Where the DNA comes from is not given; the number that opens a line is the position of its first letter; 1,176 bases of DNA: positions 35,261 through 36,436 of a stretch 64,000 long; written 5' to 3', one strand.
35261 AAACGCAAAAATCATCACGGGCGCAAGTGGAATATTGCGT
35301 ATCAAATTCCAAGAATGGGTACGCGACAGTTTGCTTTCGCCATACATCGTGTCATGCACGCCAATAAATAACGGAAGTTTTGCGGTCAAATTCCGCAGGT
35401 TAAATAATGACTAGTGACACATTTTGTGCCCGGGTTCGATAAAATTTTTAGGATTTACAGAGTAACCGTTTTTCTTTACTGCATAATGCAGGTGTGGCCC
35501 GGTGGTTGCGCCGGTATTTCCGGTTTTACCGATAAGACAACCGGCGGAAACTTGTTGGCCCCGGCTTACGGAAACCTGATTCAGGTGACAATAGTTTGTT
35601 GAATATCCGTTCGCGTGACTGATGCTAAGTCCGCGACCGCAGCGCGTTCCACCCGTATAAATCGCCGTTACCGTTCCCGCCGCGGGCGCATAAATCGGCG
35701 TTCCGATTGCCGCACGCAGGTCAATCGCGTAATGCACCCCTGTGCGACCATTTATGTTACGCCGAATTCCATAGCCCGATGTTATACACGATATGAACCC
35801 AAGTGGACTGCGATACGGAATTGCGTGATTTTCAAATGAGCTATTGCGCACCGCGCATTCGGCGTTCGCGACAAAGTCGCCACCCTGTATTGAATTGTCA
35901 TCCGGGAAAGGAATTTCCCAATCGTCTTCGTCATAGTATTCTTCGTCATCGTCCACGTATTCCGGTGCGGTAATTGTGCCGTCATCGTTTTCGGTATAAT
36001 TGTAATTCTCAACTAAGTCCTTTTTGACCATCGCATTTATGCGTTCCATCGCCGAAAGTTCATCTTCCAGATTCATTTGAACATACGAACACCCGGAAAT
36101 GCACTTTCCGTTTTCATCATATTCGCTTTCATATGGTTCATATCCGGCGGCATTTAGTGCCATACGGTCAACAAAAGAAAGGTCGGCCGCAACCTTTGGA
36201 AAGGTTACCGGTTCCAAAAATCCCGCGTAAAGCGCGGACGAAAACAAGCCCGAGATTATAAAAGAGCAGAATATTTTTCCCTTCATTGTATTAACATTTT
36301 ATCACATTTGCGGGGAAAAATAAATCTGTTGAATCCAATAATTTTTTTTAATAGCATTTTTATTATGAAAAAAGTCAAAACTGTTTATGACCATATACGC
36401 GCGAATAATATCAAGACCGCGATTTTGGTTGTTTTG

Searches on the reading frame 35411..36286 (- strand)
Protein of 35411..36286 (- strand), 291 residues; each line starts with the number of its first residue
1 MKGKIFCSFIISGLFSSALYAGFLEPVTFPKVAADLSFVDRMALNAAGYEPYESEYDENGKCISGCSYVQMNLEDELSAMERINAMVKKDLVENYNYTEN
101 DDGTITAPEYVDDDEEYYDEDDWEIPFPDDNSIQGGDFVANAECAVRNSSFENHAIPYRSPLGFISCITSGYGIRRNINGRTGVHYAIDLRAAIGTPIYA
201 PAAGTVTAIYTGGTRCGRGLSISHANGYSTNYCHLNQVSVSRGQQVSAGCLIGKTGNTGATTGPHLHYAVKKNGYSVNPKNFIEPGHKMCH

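Call 21: search_protein_families(library=pfam, proteins=[window:35411-36286:-], max_evalue=0.001)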
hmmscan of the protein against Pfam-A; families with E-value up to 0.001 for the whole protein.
window:35411-36286:- (291 aa): 1 family
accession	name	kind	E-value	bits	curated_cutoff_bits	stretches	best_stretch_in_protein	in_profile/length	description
PF01551.29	Peptidase_M23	-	2.4e-29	101.8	28.7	1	184-279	2-96/96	Peptidase family M23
